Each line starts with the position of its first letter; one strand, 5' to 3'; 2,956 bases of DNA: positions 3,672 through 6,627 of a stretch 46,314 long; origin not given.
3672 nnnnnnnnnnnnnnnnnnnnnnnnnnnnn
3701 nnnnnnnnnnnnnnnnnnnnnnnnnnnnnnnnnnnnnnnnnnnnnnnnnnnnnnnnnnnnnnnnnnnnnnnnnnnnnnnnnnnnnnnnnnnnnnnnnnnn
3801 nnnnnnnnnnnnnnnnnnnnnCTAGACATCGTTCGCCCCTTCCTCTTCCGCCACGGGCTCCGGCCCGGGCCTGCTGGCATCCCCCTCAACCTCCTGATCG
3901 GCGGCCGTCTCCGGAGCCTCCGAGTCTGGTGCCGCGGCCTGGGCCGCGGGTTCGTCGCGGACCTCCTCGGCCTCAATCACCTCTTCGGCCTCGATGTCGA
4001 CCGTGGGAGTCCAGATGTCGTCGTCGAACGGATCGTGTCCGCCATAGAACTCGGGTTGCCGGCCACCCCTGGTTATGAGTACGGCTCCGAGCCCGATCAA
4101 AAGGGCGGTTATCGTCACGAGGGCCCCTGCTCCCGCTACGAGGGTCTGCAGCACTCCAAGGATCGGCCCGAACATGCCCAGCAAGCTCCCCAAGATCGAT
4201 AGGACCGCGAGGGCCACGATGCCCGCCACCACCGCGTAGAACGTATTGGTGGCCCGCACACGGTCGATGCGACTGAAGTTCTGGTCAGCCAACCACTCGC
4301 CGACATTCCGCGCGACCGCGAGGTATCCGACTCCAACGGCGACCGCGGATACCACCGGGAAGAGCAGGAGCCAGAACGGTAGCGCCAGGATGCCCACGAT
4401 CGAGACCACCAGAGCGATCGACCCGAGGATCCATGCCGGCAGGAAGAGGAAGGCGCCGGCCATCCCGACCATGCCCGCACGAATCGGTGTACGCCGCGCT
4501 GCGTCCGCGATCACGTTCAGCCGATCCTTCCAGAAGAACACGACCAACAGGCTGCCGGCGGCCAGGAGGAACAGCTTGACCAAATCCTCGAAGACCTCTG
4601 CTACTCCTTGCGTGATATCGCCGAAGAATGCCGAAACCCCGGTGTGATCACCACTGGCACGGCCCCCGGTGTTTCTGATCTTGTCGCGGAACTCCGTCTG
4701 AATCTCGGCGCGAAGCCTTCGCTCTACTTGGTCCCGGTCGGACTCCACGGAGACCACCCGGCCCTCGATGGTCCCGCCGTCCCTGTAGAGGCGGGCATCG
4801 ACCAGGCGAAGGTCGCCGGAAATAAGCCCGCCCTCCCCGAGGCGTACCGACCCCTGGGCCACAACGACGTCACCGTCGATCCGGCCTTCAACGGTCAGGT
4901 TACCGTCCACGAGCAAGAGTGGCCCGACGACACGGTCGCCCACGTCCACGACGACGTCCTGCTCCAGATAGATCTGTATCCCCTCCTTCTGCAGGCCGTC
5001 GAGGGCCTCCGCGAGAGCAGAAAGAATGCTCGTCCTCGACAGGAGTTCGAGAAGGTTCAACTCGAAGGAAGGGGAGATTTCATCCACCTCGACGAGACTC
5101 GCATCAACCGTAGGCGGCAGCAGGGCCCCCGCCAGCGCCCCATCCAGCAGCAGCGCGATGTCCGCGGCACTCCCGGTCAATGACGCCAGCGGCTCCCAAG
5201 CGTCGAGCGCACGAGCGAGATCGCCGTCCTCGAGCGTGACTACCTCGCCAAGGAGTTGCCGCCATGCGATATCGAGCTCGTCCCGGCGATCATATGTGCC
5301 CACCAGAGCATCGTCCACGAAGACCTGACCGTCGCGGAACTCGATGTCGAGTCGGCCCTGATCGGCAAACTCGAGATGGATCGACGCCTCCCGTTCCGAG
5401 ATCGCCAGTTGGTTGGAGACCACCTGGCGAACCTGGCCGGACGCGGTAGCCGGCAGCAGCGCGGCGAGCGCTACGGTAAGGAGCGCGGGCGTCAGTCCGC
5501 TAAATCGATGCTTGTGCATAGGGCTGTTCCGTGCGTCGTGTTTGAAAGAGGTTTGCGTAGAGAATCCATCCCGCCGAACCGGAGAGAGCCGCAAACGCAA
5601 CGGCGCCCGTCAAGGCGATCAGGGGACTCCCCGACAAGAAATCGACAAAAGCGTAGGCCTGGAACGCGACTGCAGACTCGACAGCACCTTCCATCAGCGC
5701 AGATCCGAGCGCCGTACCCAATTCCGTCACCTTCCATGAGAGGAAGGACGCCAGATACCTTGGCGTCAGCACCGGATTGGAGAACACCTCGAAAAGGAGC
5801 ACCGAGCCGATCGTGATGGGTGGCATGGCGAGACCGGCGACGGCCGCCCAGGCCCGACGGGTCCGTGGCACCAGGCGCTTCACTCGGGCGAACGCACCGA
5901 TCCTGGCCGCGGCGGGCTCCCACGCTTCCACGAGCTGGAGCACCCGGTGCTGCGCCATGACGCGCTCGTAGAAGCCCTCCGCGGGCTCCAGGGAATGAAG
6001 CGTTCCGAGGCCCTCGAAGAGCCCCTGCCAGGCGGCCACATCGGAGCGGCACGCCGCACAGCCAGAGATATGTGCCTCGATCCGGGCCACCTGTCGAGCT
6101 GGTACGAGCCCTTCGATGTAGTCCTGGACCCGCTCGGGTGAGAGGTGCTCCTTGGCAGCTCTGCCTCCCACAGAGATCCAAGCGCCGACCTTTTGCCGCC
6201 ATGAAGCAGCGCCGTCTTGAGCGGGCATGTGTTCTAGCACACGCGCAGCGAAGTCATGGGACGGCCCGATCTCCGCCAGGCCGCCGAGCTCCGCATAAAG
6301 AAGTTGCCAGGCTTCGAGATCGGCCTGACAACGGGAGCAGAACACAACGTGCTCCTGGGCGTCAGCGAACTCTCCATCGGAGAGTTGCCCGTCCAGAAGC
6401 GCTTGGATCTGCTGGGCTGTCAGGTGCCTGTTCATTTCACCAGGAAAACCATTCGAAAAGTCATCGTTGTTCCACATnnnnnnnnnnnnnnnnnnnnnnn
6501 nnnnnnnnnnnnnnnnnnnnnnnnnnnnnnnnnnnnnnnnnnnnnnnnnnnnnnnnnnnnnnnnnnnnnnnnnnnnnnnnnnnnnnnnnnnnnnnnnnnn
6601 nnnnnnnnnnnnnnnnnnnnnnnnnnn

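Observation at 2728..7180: ECF sigma / duplicated-ZAS anti-sigma / bactofilin-like membrane protein / Toastrack-like protein / small TM protein: candidate undescribed envelope-stress module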

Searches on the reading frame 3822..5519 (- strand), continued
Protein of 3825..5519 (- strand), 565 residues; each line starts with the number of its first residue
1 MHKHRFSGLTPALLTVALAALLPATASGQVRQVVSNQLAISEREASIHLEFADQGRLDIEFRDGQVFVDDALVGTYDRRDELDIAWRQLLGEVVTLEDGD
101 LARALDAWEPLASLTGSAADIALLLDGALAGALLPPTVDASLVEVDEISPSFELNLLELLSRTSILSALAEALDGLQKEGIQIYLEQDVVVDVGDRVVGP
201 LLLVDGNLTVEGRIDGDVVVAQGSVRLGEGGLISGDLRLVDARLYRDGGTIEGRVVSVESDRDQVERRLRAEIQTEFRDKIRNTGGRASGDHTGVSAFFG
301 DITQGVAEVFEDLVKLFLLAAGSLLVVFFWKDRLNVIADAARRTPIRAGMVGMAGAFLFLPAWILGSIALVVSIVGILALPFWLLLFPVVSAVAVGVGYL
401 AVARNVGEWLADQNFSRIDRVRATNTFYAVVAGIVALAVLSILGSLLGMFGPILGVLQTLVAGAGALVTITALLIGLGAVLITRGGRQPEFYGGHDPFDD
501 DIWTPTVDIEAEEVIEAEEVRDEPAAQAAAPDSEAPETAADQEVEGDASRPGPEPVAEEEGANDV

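Call 78: find_homologous_proteins(query=P0113, max_evalue=0.00001)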
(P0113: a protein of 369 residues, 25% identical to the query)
Query P0113 (369 aa): 411 proteins with E <= 0.00001 among 8000 candidates; the best 120 are listed.
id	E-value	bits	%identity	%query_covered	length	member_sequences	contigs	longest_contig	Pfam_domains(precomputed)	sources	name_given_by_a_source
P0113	3.6e-233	791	100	100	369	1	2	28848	-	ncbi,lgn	-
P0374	2.4e-168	578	71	100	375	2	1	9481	-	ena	-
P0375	3.5e-129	449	63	93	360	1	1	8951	PF26514.1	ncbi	-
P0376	6.9e-125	435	61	95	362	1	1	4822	PF26514.1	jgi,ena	-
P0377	2.0e-116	407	58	98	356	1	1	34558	PF26514.1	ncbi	-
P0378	2.0e-110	387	56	89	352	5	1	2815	PF04519.20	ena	-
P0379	3.0e-107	377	55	88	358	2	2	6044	PF26514.1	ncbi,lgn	-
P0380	1.6e-106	375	53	100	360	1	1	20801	PF26514.1,PF04519.20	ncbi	-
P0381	2.9e-102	361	55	91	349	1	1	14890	PF04519.20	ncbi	-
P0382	2.9e-99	351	53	92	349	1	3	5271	PF26514.1,PF04519.20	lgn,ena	-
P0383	8.0e-96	339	49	96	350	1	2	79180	PF26514.1,PF04519.20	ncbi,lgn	ncbi:MAG: hypothetical protein Fur0018_04930 [Anaerolineales bacterium]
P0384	6.7e-94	333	50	94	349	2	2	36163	PF26514.1,PF04519.20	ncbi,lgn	-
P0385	7.3e-76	274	41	100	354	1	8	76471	PF26514.1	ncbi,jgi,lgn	-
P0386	7.4e-76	274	43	99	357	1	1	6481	PF26514.1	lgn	-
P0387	1.7e-75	272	44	86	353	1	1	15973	PF26514.1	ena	-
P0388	3.1e-74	268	41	93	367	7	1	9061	PF26514.1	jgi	jgi:hypothetical protein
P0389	6.1e-74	267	43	87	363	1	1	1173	PF26514.1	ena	-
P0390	9.6e-74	267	46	79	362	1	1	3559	PF26514.1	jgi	jgi:hypothetical protein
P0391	2.3e-73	265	44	79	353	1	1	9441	PF26514.1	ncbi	-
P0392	2.7e-73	265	49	79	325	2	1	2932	PF26514.1,PF04519.20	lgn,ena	-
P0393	3.4e-73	265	41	100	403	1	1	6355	PF26514.1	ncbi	-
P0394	3.8e-73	265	44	80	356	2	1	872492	PF26514.1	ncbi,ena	-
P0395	1.1e-72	263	43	87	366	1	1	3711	PF26514.1,PF04519.20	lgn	-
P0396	1.2e-72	263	43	88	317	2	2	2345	PF26514.1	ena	-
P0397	2.3e-72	262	44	88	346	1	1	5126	PF26514.1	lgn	-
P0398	2.3e-72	262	45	79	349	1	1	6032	PF26514.1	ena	-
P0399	2.4e-72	262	44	88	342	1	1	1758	PF26514.1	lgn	-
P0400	2.4e-72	262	43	92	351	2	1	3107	PF26514.1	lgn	-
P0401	2.6e-72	262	45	79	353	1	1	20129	PF26514.1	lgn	-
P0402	3.7e-72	261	42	96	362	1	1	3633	PF26514.1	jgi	jgi:hypothetical protein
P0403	3.7e-72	261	47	79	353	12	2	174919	PF26514.1,PF04519.20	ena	-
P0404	4.3e-72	261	43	83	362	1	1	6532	PF26514.1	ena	-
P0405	8.0e-72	260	45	79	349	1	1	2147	PF26514.1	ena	-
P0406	9.5e-72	260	44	81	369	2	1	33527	PF26514.1,PF04519.20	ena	-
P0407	1.2e-71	260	43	88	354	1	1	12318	PF26514.1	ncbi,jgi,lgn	jgi:hypothetical protein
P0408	1.4e-71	260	40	100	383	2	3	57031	PF26514.1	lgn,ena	-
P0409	2.2e-71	259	41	99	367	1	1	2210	PF26514.1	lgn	-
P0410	2.2e-71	259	44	81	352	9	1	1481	PF26514.1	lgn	-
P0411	2.6e-71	259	43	89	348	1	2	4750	PF26514.1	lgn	-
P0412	3.9e-71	258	45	96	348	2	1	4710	PF26514.1,PF04519.20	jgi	jgi:hypothetical protein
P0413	6.0e-71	257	41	99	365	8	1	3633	PF26514.1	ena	-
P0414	7.1e-71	257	41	99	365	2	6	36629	PF26514.1,PF04519.20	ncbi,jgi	-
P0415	8.7e-71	257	44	79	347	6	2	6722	PF26514.1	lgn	-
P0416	8.9e-71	257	42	99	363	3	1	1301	PF26514.1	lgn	-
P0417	1.0e-70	257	38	99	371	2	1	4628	PF26514.1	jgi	jgi:hypothetical protein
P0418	1.5e-70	256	41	100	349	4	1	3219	PF26514.1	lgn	-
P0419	1.8e-70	256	46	84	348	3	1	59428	PF26514.1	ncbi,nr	ncbi:MAG TPA: polymer-forming cytoskeletal protein [Anaerolineae bacterium]|nr:polymer-forming cytos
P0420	2.0e-70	256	43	88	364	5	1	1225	PF26514.1,PF04519.20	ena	-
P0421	2.3e-70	256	42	97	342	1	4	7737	PF26514.1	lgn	-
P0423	6.3e-70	254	42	93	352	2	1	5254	PF26514.1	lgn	-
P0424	1.3e-69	253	42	85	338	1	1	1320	PF26514.1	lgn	-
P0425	2.2e-69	252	43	88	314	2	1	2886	PF26514.1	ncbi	-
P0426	2.7e-69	252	43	90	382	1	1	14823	PF26514.1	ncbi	-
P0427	2.9e-69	252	41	97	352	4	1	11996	PF26514.1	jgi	jgi:hypothetical protein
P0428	3.0e-69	252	39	99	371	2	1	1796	PF26514.1,PF04519.20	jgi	jgi:hypothetical protein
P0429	3.7e-69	252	45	87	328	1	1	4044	PF26514.1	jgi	jgi:hypothetical protein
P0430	3.9e-69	252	42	96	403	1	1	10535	PF26514.1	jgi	jgi:hypothetical protein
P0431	4.4e-69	251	40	98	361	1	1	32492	PF26514.1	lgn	-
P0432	6.9e-69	251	42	87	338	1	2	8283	PF26514.1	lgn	-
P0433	3.1e-68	249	41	99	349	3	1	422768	PF26514.1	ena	-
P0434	3.3e-68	248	42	99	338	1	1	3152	PF26514.1,PF04519.20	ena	-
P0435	4.1e-68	248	45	79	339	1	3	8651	PF26514.1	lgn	-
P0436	4.2e-68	248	40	97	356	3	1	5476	PF26514.1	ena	-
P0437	5.5e-68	248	45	80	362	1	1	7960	PF26514.1,PF04519.20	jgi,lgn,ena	-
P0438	6.8e-68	247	42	88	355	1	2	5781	PF26514.1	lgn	-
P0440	8.5e-68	247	42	82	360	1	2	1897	PF26514.1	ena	-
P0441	1.6e-67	246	43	78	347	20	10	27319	PF26514.1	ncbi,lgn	-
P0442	2.3e-67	246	40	88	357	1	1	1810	PF26514.1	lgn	-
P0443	3.8e-67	245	41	95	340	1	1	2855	PF26514.1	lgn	-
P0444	3.9e-67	245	43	88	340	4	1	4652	PF26514.1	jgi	jgi:hypothetical protein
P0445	4.6e-67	245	39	95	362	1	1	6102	PF26514.1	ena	-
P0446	4.7e-67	245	41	100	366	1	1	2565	PF26514.1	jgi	jgi:hypothetical protein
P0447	4.9e-67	245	40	88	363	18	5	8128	PF26514.1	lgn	-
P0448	5.8e-67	244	41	83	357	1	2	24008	PF26514.1,PF04519.20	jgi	jgi:hypothetical protein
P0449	7.5e-67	244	41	89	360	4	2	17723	PF26514.1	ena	-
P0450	7.7e-67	244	39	87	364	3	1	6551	PF26514.1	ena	-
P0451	1.2e-66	243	36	98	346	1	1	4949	PF26514.1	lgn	-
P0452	2.0e-66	243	41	100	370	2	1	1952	PF26514.1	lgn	-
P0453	2.8e-66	242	42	88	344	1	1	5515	PF26514.1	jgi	jgi:hypothetical protein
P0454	4.5e-66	241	42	93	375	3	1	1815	PF26514.1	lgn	-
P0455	5.5e-66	241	41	86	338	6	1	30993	PF26514.1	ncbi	-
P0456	6.2e-66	241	41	88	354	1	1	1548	PF26514.1,PF04519.20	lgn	-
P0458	7.7e-66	241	38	89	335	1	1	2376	PF26514.1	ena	-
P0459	9.9e-66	240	38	97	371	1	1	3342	PF26514.1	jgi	jgi:hypothetical protein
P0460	1.1e-65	240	39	87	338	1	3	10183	PF26514.1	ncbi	-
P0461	1.1e-65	240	42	90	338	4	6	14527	PF26514.1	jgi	jgi:hypothetical protein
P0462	1.3e-65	240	44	79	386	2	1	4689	PF26514.1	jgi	jgi:hypothetical protein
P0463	1.7e-65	240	41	89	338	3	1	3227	PF26514.1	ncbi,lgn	-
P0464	1.8e-65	239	40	98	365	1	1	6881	PF26514.1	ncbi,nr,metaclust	ncbi:MAG: hypothetical protein A2Z16_16480 [Chloroflexi bacterium RBG_16_54_18]|nr:MAG: hypothetical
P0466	2.3e-65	239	39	86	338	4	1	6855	PF26514.1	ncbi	-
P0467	2.6e-65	239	41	90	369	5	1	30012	PF26514.1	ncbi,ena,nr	ncbi:MAG TPA: polymer-forming cytoskeletal protein [Anaerolineales bacterium]|nr:polymer-forming cyt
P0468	2.9e-65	239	41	84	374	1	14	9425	PF26514.1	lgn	-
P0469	3.0e-65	239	40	87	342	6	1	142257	PF26514.1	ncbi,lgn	ncbi:MAG: hypothetical protein ACERKX_00220 [Anaerolineales bacterium]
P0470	3.2e-65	239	43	82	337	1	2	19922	PF26514.1,PF04519.20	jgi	-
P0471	3.5e-65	239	39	92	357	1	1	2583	PF26514.1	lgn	-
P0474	9.7e-65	237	40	99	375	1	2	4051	PF26514.1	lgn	-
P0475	1.1e-64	237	39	87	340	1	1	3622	PF26514.1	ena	-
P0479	1.9e-64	236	41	90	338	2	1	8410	PF26514.1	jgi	jgi:hypothetical protein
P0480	2.7e-64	236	39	95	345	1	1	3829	PF26514.1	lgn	-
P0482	2.8e-64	236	39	100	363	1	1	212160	PF26514.1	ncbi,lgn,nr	ncbi:MAG: polymer-forming cytoskeletal protein [Anaerolineales bacterium]|nr:polymer-forming cytoske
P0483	3.1e-64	235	42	81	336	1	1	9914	PF26514.1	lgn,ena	-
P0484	5.5e-64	235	41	88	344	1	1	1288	PF26514.1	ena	-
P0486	8.6e-64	234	39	88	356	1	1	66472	PF26514.1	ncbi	-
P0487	8.7e-64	234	36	92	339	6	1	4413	PF26514.1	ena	-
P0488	1.0e-63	234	39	99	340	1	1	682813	PF26514.1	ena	-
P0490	2.1e-63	233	37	87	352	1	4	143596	PF26514.1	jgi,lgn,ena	-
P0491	3.1e-63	232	39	100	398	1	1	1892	PF26514.1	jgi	jgi:hypothetical protein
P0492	3.4e-63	232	42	86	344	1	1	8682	PF26514.1,PF04519.20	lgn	-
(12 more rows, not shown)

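Call 79: find_encoding_contigs(protein=P0383, flank=4000, max_places=1)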
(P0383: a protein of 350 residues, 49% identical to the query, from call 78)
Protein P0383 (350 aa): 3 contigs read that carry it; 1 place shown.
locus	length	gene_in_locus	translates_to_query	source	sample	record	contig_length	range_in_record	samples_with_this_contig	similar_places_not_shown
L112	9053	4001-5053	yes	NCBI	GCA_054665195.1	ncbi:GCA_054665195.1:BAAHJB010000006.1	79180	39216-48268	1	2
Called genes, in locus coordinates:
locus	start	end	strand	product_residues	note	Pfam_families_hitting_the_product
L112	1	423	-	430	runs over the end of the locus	PF00709:Adenylsucc_synt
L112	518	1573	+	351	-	PF01073:3Beta_HSD, PF01370:Epimerase, PF02719:Polysacc_synt_2, PF04321:RmlD_sub_bind, PF16363:GDP_Man_Dehyd, PF07993:NAD_binding_4 (weak)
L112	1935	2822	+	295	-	PF02588:YitT_membrane, PF10035:DUF2179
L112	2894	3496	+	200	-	PF07638:Sigma70_ECF (faint), PF04542:Sigma70_r2, PF08281:Sigma70_r4_2, PF04545:Sigma70_r4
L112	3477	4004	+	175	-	-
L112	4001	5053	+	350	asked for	PF04519:Bactofilin (weak), PF26514:DUF8173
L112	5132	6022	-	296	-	PF01555:N6_N4_Mtase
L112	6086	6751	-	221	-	PF07947:YhhN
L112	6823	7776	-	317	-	PF03193:RsgA_GTPase (faint), PF00009:GTP_EFTU (faint), PF00350:Dynamin_N (faint), PF01926:MMR_HSR1, PF02421:FeoB_N, PF04548:AIG1 (weak), PF04670:Gtr1_RagA (weak), PF07650:KH_2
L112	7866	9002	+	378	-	PF00108:Thiolase_N, PF00109:ketoacyl-synt (weak), PF02803:Thiolase_C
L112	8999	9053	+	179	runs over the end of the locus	PF01288:HPPK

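Call 80: find_encoding_contigs(protein=P0394, flank=4000, max_places=1)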
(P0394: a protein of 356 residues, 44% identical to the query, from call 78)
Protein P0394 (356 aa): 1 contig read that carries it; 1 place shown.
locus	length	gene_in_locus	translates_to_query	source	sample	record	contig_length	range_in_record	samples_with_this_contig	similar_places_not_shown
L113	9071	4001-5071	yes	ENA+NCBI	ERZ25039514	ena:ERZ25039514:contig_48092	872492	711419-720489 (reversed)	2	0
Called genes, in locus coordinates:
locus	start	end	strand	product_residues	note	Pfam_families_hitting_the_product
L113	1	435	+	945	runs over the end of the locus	PF13426:PAS_9 (weak), PF00989:PAS, PF13188:PAS_8, PF13426:PAS_9, PF00512:HisKA, PF02518:HATPase_c, PF00072:Response_reg, PF01627:Hpt, +2 more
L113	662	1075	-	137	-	PF00196:GerE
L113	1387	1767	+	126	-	PF07883:Cupin_2 (weak)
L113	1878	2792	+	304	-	PF02826:2-Hacid_dh_C (weak), PF03446:NAD_binding_2, PF03807:F420_oxidored (weak), PF14833:NAD_binding_11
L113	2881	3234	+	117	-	PF12645:HTH_16 (weak), PF04542:Sigma70_r2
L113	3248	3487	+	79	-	PF08281:Sigma70_r4_2, PF04545:Sigma70_r4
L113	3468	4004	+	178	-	-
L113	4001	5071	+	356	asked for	PF26514:DUF8173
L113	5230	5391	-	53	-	-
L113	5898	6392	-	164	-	PF07650:KH_2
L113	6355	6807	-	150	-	PF03193:RsgA_GTPase (faint), PF00009:GTP_EFTU (faint), PF01926:MMR_HSR1, PF02421:FeoB_N, PF04548:AIG1, PF00350:Dynamin_N (weak)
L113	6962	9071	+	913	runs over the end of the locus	PF04563:RNA_pol_Rpb2_1, PF04561:RNA_pol_Rpb2_2, PF04565:RNA_pol_Rpb2_3, PF10385:RNA_pol_Rpb2_45, PF00562:RNA_pol_Rpb2_6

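Call 81: find_encoding_contigs(protein=P0482, flank=4000, max_places=1)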
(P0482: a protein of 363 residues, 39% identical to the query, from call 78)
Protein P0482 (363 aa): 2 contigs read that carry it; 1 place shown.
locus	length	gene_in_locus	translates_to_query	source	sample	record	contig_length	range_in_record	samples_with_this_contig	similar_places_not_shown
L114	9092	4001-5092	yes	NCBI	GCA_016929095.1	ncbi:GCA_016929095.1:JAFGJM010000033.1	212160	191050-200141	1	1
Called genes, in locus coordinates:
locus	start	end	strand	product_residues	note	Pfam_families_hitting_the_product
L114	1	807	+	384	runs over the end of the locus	PF23493:CysS_C (weak)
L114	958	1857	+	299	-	PF02826:2-Hacid_dh_C (weak), PF03446:NAD_binding_2, PF03807:F420_oxidored (faint), PF14833:NAD_binding_11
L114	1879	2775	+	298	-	PF02588:YitT_membrane, PF10035:DUF2179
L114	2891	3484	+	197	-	PF07638:Sigma70_ECF, PF04542:Sigma70_r2, PF08281:Sigma70_r4_2, PF04545:Sigma70_r4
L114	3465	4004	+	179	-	-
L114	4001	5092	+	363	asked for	PF26514:DUF8173 (weak)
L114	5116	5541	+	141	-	-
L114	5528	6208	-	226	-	PF07947:YhhN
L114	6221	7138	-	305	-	PF03193:RsgA_GTPase (faint), PF00009:GTP_EFTU (weak), PF00350:Dynamin_N (faint), PF01926:MMR_HSR1, PF02421:FeoB_N, PF07650:KH_2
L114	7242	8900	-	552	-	PF00437:T2SSE (faint), PF03193:RsgA_GTPase (faint), PF13175:AAA_15 (faint), PF00005:ABC_tran, PF02463:SMC_N (weak), PF13304:AAA_21 (weak), PF00005:ABC_tran, PF13304:AAA_21 (weak), +8 more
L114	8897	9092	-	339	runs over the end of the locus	PF02361:CbiQ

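Call 82: find_encoding_contigs(protein=P0488, flank=4000, max_places=1)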
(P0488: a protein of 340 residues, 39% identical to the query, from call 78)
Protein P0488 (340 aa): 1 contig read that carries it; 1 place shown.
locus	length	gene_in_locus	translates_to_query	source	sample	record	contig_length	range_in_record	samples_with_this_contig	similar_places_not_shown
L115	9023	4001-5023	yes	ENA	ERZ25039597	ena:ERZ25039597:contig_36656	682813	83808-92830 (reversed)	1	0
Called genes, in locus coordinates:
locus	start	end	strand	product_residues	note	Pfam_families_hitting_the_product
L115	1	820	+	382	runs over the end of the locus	PF23493:CysS_C (weak)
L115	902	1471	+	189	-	PF02826:2-Hacid_dh_C (weak), PF03446:NAD_binding_2, PF03807:F420_oxidored (weak)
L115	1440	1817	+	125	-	PF14833:NAD_binding_11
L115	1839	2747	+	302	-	PF02588:YitT_membrane, PF10035:DUF2179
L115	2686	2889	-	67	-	-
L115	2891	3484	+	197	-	PF07638:Sigma70_ECF (faint), PF04542:Sigma70_r2, PF08281:Sigma70_r4_2, PF04545:Sigma70_r4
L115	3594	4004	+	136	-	-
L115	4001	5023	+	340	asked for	PF26514:DUF8173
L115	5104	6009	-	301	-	PF00009:GTP_EFTU, PF03193:RsgA_GTPase (faint), PF00350:Dynamin_N (faint), PF01926:MMR_HSR1, PF02421:FeoB_N, PF02492:cobW (faint), PF04548:AIG1 (weak), PF07650:KH_2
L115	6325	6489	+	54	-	-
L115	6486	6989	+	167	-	PF04563:RNA_pol_Rpb2_1 (weak), PF04561:RNA_pol_Rpb2_2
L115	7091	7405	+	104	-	PF04561:RNA_pol_Rpb2_2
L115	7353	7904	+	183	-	PF04565:RNA_pol_Rpb2_3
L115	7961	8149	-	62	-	-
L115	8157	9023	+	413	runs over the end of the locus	PF00562:RNA_pol_Rpb2_6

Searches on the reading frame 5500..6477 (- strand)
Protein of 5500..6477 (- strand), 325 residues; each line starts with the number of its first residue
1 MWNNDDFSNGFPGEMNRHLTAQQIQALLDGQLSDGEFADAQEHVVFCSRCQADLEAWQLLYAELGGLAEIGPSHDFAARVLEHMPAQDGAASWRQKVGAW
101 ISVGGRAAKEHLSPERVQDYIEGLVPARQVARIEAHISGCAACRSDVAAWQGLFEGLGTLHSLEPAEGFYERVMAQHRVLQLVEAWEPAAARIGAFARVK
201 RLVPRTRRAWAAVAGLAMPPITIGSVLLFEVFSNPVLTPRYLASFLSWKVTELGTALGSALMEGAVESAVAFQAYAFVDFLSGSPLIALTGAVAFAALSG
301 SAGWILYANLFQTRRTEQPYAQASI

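Call 3: search_protein_families(library=pfam, max_evalue=1, proteins=[window:5503-6477:-])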
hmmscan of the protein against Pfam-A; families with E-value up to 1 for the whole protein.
seq(325 aa): 1 family
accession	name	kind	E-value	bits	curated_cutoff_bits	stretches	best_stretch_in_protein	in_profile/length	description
PF13490.11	zf-HC2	-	2e-10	41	22.2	2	115-144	6-35/35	Putative zinc-finger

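Call 4: search_protein_families(library=ncbifam, max_evalue=1, proteins=[window:5503-6477:-])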
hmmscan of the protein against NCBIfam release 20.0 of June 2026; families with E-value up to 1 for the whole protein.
seq(325 aa): 5 families
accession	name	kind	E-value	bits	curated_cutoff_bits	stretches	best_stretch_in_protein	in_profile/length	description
NF052375.1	antisigma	equivalog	4.4e-12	46.5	100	2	118-228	3-104/217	anti-sigma factor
TIGR03988.1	antisig_RsrA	equivalog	1.9e-06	27.9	62.5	2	22-56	7-41/77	mycothiol system anti-sigma-R factor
NF041468.1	anti_sig_RseA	equivalog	2.6e-06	27.6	165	2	17-56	37-76/135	anti-sigma E factor RseA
TIGR02451.1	anti_sig_ChrR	subfamily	0.00046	20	124.5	1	111-177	2-69/216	ChrR family anti-sigma-E factor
NF052368.1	antisigmaE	subfamily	0.0017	18.1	50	0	24-51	11-38/48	anti-sigma factor family protein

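Call 51: search_solved_structures(query=window:5500-6477:-, max_evalue=1, show_alignments=2)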
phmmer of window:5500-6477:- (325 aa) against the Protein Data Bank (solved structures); distinct sequences matched with E-value up to 1: 0.
